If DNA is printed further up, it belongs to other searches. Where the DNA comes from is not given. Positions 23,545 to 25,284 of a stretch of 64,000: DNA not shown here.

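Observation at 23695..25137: A complete PhoU protein fused to a sensor-less histidine kinase inside the pst operon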

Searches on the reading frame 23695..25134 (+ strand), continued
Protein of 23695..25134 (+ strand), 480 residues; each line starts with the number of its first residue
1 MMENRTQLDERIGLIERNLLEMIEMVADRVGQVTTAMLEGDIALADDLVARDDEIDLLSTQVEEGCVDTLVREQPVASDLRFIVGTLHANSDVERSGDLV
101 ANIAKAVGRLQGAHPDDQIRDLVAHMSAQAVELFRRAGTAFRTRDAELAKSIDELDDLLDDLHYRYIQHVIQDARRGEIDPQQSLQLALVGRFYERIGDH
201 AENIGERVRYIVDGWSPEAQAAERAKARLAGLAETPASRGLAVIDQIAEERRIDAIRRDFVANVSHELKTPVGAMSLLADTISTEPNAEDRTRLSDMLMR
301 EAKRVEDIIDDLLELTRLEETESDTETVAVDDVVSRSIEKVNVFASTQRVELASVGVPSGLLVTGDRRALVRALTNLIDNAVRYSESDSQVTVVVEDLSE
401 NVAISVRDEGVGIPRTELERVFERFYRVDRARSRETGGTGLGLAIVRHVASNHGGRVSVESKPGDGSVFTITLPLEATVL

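Call 46: search_protein_families(library=pfam, proteins=[L053:8736-10019:+, L008:8718-9956:+, L015:8714-9883:+, P0123, P0126, P0289, P0299], max_evalue=1)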
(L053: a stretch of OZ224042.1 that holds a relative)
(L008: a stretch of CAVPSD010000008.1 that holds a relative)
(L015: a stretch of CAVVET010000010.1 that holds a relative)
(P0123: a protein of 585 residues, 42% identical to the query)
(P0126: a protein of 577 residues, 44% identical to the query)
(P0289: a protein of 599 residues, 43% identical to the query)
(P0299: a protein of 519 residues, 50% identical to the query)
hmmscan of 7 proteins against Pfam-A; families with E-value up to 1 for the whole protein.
L053:8736-10019:+ (428 aa): 7 families
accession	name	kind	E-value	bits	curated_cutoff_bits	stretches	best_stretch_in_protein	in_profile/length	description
PF02518.31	HATPase_c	-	2.6e-31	108.8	26.4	1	291-403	1-110/111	Histidine kinase-, DNA gyrase B-, and HSP90-like ATPase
PF00512.31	HisKA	-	7.6e-15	55.2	26.9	1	182-245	2-65/66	His Kinase A (phospho-acceptor) domain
PF00989.32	PAS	-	2.8e-05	24.5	22.6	1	77-108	2-33/113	PAS fold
PF08448.16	PAS_4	-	6.9e-05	23.5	23.1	1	82-174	1-107/110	PAS fold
PF13581.12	HATPase_c_2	-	0.0044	17.5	27.4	1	312-398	48-125/127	Histidine kinase-like ATPase domain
PF13188.13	PAS_8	-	0.1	13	21.8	1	76-105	1-30/65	PAS domain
PF14501.12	HATPase_c_5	-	0.15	12.5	22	1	296-391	6-93/102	GHKL domain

L008:8718-9956:+ (413 aa): 11 families
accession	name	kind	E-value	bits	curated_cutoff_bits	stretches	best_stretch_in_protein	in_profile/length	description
PF02518.31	HATPase_c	-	5.8e-32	110.9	26.4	1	290-399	2-109/111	Histidine kinase-, DNA gyrase B-, and HSP90-like ATPase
PF00512.31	HisKA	-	3.1e-15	56.4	26.9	1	180-242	2-64/66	His Kinase A (phospho-acceptor) domain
PF14501.12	HATPase_c_5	-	2.4e-06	27.8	22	1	293-389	5-94/102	GHKL domain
PF00989.32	PAS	-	2e-05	25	22.6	1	75-124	2-50/113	PAS fold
PF13581.12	HATPase_c_2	-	0.00013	22.4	27.4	1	292-396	30-126/127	Histidine kinase-like ATPase domain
PF13589.12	HATPase_c_3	-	0.00016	22.1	25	1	295-367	4-77/137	Histidine kinase-, DNA gyrase B-, and HSP90-like ATPase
PF08448.16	PAS_4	-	0.00066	20.3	23.1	1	80-174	1-109/110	PAS fold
PF13188.13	PAS_8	-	0.0078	16.5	21.8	1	75-128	2-55/65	PAS domain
PF11462.14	DUF3203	-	0.04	14.6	25.4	0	225-264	25-66/74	Protein of unknown function (DUF3203)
PF13335.12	Mg_chelatase_C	-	0.05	14.6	26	1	210-252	51-91/94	Magnesium chelatase, subunit ChlI C-terminal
PF14316.11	DUF4381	-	0.24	12.1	27.2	1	2-111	22-131/145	Domain of unknown function (DUF4381)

L015:8714-9883:+ (390 aa): 9 families
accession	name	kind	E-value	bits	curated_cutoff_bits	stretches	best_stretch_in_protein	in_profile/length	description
PF02518.31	HATPase_c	-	4.3e-31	108.1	26.4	1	267-376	2-109/111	Histidine kinase-, DNA gyrase B-, and HSP90-like ATPase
PF00512.31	HisKA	-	4.6e-16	59.1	26.9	1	157-219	2-64/66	His Kinase A (phospho-acceptor) domain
PF14501.12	HATPase_c_5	-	8.9e-06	26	22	1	270-365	5-93/102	GHKL domain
PF13581.12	HATPase_c_2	-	0.00031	21.2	27.4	1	231-373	11-126/127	Histidine kinase-like ATPase domain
PF08448.16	PAS_4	-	0.0021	18.7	23.1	1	93-152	52-110/110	PAS fold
PF13589.12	HATPase_c_3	-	0.0098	16.4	25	1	273-344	5-77/137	Histidine kinase-, DNA gyrase B-, and HSP90-like ATPase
PF14827.12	dCache_3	-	0.028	14.4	25.7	1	28-149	35-146/239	Double sensory domain of two-component sensor kinase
PF00989.32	PAS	-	0.083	13.3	22.6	0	57-91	7-41/113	PAS fold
PF13426.13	PAS_9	-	0.12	13.1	27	1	62-149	2-103/103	PAS domain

P0123 (585 aa): 11 families
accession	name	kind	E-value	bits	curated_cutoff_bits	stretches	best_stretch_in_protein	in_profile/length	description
PF01895.24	PhoU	-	1.3e-34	118.8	23.5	2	20-107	1-88/89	PhoU domain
PF02518.31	HATPase_c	-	6.1e-31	107.6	26.4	1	470-579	2-109/111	Histidine kinase-, DNA gyrase B-, and HSP90-like ATPase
PF00512.31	HisKA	-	5.2e-13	49.3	26.9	1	359-424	1-66/66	His Kinase A (phospho-acceptor) domain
PF13581.12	HATPase_c_2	-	2.6e-05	24.7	27.4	1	474-562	32-113/127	Histidine kinase-like ATPase domain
PF14501.12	HATPase_c_5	-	0.00097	19.5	22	1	474-567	6-92/102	GHKL domain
PF13589.12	HATPase_c_3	-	0.013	15.9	25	1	474-547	3-77/137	Histidine kinase-, DNA gyrase B-, and HSP90-like ATPase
PF13188.13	PAS_8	-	0.025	14.9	21.8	1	254-302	2-50/65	PAS domain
PF12802.13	MarR_2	-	0.029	15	27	1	390-426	20-55/61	MarR family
PF01047.28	MarR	-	0.037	14.4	24.6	1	388-417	14-43/59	MarR family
PF00989.32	PAS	-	0.046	14.2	22.6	1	254-289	2-37/113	PAS fold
PF08448.16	PAS_4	-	0.061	14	23.1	0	313-352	74-107/110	PAS fold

P0126 (577 aa): 9 families
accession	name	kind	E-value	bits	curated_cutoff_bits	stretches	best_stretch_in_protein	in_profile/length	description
PF02518.31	HATPase_c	-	3.8e-30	105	26.4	1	462-572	1-109/111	Histidine kinase-, DNA gyrase B-, and HSP90-like ATPase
PF01895.24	PhoU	-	1.6e-28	99.3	23.5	2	123-205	4-89/89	PhoU domain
PF00512.31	HisKA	-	7.5e-14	52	26.9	1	351-415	2-66/66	His Kinase A (phospho-acceptor) domain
PF13581.12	HATPase_c_2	-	9.9e-05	22.8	27.4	1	465-569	30-126/127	Histidine kinase-like ATPase domain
PF02502.23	LacAB_rpiB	-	0.00062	20.2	24.7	1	469-510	28-69/138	Ribose/Galactose Isomerase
PF14501.12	HATPase_c_5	-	0.0023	18.3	22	1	466-561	5-93/102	GHKL domain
PF07743.18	HSCB_C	-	0.01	16.7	22.1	1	144-196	23-71/74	HSCB C-terminal oligomerisation domain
PF21370.4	PAS_GdpP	-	0.088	13.6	27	1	249-295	7-50/90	Cyclic-di-AMP phosphodiesterase GdpP-like, PAS domain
PF10025.14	DUF2267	-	0.089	13.5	29.8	1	349-396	68-119/122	Uncharacterized conserved protein (DUF2267)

P0289 (599 aa): 7 families
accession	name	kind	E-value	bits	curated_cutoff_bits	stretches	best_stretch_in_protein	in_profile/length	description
PF02518.31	HATPase_c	-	3.3e-32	111.6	26.4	1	484-595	1-110/111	Histidine kinase-, DNA gyrase B-, and HSP90-like ATPase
PF01895.24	PhoU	-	8.1e-29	100.3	23.5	2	136-220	2-89/89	PhoU domain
PF00512.31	HisKA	-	1.8e-16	60.4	26.9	1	375-439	2-66/66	His Kinase A (phospho-acceptor) domain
PF13581.12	HATPase_c_2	-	0.00012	22.5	27.4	1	486-591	29-126/127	Histidine kinase-like ATPase domain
PF08448.16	PAS_4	-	0.00021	22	23.1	1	311-370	52-110/110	PAS fold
PF14501.12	HATPase_c_5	-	0.0015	18.9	22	1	488-583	5-93/102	GHKL domain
PF13589.12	HATPase_c_3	-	0.004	17.6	25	1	489-562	3-77/137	Histidine kinase-, DNA gyrase B-, and HSP90-like ATPase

P0299 (519 aa): 5 families
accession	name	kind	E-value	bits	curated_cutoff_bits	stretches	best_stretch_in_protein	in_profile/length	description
PF01895.24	PhoU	-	2.1e-36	124.6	23.5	2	21-108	1-88/89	PhoU domain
PF02518.31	HATPase_c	-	5.1e-31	107.8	26.4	1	388-498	1-109/111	Histidine kinase-, DNA gyrase B-, and HSP90-like ATPase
PF00512.31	HisKA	-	2.4e-14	53.5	26.9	1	272-343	2-66/66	His Kinase A (phospho-acceptor) domain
PF14501.12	HATPase_c_5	-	0.00058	20.2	22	1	392-488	5-94/102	GHKL domain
PF13581.12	HATPase_c_2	-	0.0006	20.3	27.4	1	389-493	28-124/127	Histidine kinase-like ATPase domain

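Call 47: search_solved_structures(query=window:23695-25134:+, max_evalue=1e-8)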
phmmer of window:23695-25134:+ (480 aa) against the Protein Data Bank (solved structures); distinct sequences matched with E-value up to 1e-8: 59.
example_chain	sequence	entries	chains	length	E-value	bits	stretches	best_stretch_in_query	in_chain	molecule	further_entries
5uht_A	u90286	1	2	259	9e-40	140.3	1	248-476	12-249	Sensor histidine kinase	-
2c2a_A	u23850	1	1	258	9e-40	140.3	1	248-476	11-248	SENSOR HISTIDINE KINASE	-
3dge_A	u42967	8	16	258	9e-40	140.3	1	248-476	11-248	Sensor protein | Histidine kinase | Sensor histidine kinase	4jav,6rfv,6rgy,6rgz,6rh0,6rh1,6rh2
6azr_A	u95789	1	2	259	4.4e-39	138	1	248-476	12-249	Sensor histidine kinase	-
6rh7_A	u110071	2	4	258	2.3e-38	135.7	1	248-476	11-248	Sensor histidine kinase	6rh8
4jas_A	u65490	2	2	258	3.9e-38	134.9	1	248-476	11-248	Histidine kinase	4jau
4u7n_A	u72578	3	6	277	7.2e-37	130.7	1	238-476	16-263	Histidine protein kinase sensor protein | Histidine kinase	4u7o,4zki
4i5s_A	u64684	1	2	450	2.6e-36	128.9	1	241-476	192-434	Putative histidine kinase CovS; VicK-like protein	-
5c93_A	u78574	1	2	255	1.2e-35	126.7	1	247-476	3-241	Histidine kinase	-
6paj_A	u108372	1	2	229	2.6e-32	115.7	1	253-474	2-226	Sensor protein SrrB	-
4biu_A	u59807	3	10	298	3.1e-29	105.6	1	237-475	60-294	SENSOR PROTEIN CPXA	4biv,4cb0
4biw_A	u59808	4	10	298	3.6e-29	105.3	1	240-475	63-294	SENSOR PROTEIN CPXA | Sensor histidine kinase CpxA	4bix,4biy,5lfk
4biz_A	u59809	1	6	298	4e-28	101.9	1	237-475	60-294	SENSOR PROTEIN CPXA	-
3sl2_A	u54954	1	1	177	6.1e-28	101.3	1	349-476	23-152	Sensor histidine kinase yycG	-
7z8n_A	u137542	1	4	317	2.4e-27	99.3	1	252-475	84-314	Histidine kinase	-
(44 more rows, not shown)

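Call 62: search_protein_families(library=ncbifam, proteins=[L001:3742-4401:-, L053:7989-8717:+, L008:8001-8708:+, L053:8736-10019:+], max_evalue=0.00001)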
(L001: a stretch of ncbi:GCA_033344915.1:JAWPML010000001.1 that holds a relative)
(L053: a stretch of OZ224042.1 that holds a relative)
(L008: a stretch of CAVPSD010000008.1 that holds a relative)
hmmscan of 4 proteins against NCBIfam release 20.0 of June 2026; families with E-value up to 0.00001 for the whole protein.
L001:3742-4401:- (219 aa): 2 families
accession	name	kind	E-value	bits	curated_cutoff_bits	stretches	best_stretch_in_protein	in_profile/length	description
TIGR02135.1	phoU_full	equivalog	1.1e-11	44.8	130.25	1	11-177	5-174/212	phosphate signaling complex protein PhoU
NF008332.0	PRK11115.1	equivalog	2.3e-06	27.3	342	1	18-183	23-188/239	phosphate signaling complex protein PhoU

L053:7989-8717:+ (243 aa): 2 families
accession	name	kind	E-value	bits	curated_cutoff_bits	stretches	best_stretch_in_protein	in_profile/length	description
TIGR02135.1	phoU_full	equivalog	4.1e-48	163.8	130.25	1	8-216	1-209/212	phosphate signaling complex protein PhoU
NF008332.0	PRK11115.1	equivalog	9.9e-25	87.4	342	1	9-216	13-219/239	phosphate signaling complex protein PhoU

L008:8001-8708:+ (236 aa): 2 families
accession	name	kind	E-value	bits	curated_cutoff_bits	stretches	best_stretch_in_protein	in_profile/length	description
TIGR02135.1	phoU_full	equivalog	8.3e-52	175.9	130.25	1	6-216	1-211/212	phosphate signaling complex protein PhoU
NF008332.0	PRK11115.1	equivalog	2.7e-27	95.8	342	1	8-226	14-229/239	phosphate signaling complex protein PhoU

L053:8736-10019:+ (428 aa): 80 families (the best 25 are shown)
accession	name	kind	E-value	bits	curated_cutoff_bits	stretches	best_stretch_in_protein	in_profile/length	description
NF046044.1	PnpS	equivalog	4.8e-84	282.6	400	1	64-401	43-390/390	two-component system histidine kinase PnpS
TIGR02966.1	phoR_proteo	equivalog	1.3e-72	244.6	334.2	1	75-399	5-332/333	phosphate regulon sensor histidine kinase PhoR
NF033092.0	HK_WalK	equivalog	4e-65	220.5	725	1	63-402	245-594/594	cell wall metabolism sensor histidine kinase WalK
NF041735.1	hist_kin_RppB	equivalog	7.7e-50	169.9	400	1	183-401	217-438/438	two-component system sensor histidine kinase RppB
NF033093.1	HK_VicK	exception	4.8e-46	157.3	680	1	158-407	185-440/448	cell wall metabolism sensor histidine kinase VicK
NF047874.1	MASE3_PAS_HK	subfamily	1.9e-45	155.8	560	1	175-403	391-626/655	MASE3 domain-containing sensor histidine kinase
NF008312.0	PRK11100.1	equivalog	2.8e-44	151.8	356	1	173-402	248-474/477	two-component system sensor histidine kinase CreC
NF040691.1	MtrAB_MtrB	equivalog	3e-44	151.9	450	1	172-406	261-496/507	MtrAB system histidine kinase MtrB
NF008235.0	PRK11006.1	equivalog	1e-43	149.8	390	1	76-401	98-422/431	phosphate regulon sensor histidine kinase PhoR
NF007007.0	PRK09470.1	equivalog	5.5e-41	140.9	486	1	181-403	244-460/463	envelope stress sensor histidine kinase CpxA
NF045911.1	TCSHisKinNblS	equivalog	1.6e-40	139.1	1000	1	20-402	213-620/621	two-component system sensor histidine kinase NblS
TIGR01386.1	cztS_silS_copS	subfamily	2.7e-37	128.9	292.55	1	183-401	242-457/457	heavy metal sensor histidine kinase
NF012163.2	BaeS_SmeS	equivalog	5.2e-37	127.8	500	1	174-400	232-456/457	sensor histidine kinase efflux regulator BaeS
NF053855.1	HisKinPhoRBctds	equivalog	7.3e-37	127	500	1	169-400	348-581/583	two-component system sensor histidine kinase PhoR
NF006800.0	PRK09303.1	equivalog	2.3e-36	125.6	342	1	183-403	152-378/383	histidine kinase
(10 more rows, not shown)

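Call 68: search_protein_families(library=pfam, proteins=[P0193, P0221, P0229, P0231, P0237, P0250, P0124, P0133, P0148, P0143], max_evalue=0.0001)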
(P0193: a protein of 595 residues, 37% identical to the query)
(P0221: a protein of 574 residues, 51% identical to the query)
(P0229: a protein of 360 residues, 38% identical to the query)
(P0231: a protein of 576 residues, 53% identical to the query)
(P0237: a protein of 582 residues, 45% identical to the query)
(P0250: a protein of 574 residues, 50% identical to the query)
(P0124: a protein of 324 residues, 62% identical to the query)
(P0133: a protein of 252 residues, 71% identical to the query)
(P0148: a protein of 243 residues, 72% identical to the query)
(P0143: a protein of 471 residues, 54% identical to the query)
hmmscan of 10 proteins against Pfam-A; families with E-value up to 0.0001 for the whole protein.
P0193 (595 aa): 5 families
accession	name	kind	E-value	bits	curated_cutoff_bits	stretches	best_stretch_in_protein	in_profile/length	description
PF01895.24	PhoU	-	2.1e-39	134.2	23.5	2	388-475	1-88/89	PhoU domain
PF02518.31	HATPase_c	-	8.9e-28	97.4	26.4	1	222-332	2-109/111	Histidine kinase-, DNA gyrase B-, and HSP90-like ATPase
PF00512.31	HisKA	-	4.3e-19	68.8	26.9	1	117-183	2-66/66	His Kinase A (phospho-acceptor) domain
PF00989.32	PAS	-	4.2e-07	30.4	22.6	1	13-110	3-96/113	PAS fold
PF13188.13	PAS_8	-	1.2e-05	25.5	21.8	1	13-63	3-54/65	PAS domain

P0221 (574 aa): 6 families
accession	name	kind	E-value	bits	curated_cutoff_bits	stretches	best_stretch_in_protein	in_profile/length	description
PF02518.31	HATPase_c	-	1.2e-31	109.9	26.4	1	455-564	3-110/111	Histidine kinase-, DNA gyrase B-, and HSP90-like ATPase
PF00512.31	HisKA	-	3.8e-15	56.1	26.9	1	344-407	2-65/66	His Kinase A (phospho-acceptor) domain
PF08448.16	PAS_4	-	1.1e-07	32.5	23.1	1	249-338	6-109/110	PAS fold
PF13426.13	PAS_9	-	1.7e-05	25.5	27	1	249-336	2-103/103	PAS domain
PF14501.12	HATPase_c_5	-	2.4e-05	24.6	22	0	456-551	4-92/102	GHKL domain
PF00989.32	PAS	-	2.7e-05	24.6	22.6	1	241-318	4-83/113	PAS fold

P0229 (360 aa): 4 families
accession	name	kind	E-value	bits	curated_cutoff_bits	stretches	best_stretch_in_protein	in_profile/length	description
PF02518.31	HATPase_c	-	9.1e-50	168.2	26.4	2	248-356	3-109/111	Histidine kinase-, DNA gyrase B-, and HSP90-like ATPase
PF00512.31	HisKA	-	2.6e-19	69.4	26.9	1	137-201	2-65/66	His Kinase A (phospho-acceptor) domain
PF13581.12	HATPase_c_2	-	6.8e-16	58.9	27.4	2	244-353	29-126/127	Histidine kinase-like ATPase domain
PF13589.12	HATPase_c_3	-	8.3e-14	52.2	25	2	251-325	3-78/137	Histidine kinase-, DNA gyrase B-, and HSP90-like ATPase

P0231 (576 aa): 3 families
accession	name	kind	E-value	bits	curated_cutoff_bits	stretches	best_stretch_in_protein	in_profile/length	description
PF02518.31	HATPase_c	-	1.1e-24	87.5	26.4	1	490-571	30-110/111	Histidine kinase-, DNA gyrase B-, and HSP90-like ATPase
PF00512.31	HisKA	-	4e-17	62.5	26.9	1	229-293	2-66/66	His Kinase A (phospho-acceptor) domain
PF08448.16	PAS_4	-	1.5e-05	25.6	23.1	0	129-224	1-110/110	PAS fold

P0237 (582 aa): 2 families
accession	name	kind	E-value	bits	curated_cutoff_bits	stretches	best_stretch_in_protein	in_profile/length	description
PF02518.31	HATPase_c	-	6e-25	88.3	26.4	1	459-570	1-109/111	Histidine kinase-, DNA gyrase B-, and HSP90-like ATPase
PF01895.24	PhoU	-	1.6e-11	44.8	23.5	1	96-133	51-89/89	PhoU domain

P0250 (574 aa): 2 families
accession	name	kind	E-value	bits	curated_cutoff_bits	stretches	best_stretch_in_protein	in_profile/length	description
PF02518.31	HATPase_c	-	4.7e-29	101.5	26.4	1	292-408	1-108/111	Histidine kinase-, DNA gyrase B-, and HSP90-like ATPase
PF00512.31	HisKA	-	3e-16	59.7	26.9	1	183-247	2-66/66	His Kinase A (phospho-acceptor) domain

P0124 (324 aa): 4 families
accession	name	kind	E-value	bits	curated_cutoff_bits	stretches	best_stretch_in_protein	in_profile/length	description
PF02518.31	HATPase_c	-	4.3e-31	108.1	26.4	1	214-322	2-108/111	Histidine kinase-, DNA gyrase B-, and HSP90-like ATPase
PF00512.31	HisKA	-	8.8e-17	61.4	26.9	1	105-169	2-66/66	His Kinase A (phospho-acceptor) domain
PF13581.12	HATPase_c_2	-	4.1e-06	27.3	27.4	0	220-300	34-111/127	Histidine kinase-like ATPase domain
PF13589.12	HATPase_c_3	-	3.9e-05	24.1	25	1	219-291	4-77/137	Histidine kinase-, DNA gyrase B-, and HSP90-like ATPase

P0133 (252 aa): 1 family
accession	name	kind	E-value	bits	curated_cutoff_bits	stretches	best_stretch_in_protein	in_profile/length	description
PF01895.24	PhoU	-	1.6e-25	89.7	23.5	2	23-109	3-89/89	PhoU domain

P0148 (243 aa): 1 family
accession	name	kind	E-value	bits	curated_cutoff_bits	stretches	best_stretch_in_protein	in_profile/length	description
PF01895.24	PhoU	-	3.9e-23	82.1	23.5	1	21-109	1-89/89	PhoU domain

P0143 (471 aa): 2 families
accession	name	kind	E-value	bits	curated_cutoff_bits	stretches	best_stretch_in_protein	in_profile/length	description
PF02518.31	HATPase_c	-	9.7e-31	106.9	26.4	1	294-404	1-109/111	Histidine kinase-, DNA gyrase B-, and HSP90-like ATPase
PF00512.31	HisKA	-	1.9e-17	63.5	26.9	1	185-249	2-66/66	His Kinase A (phospho-acceptor) domain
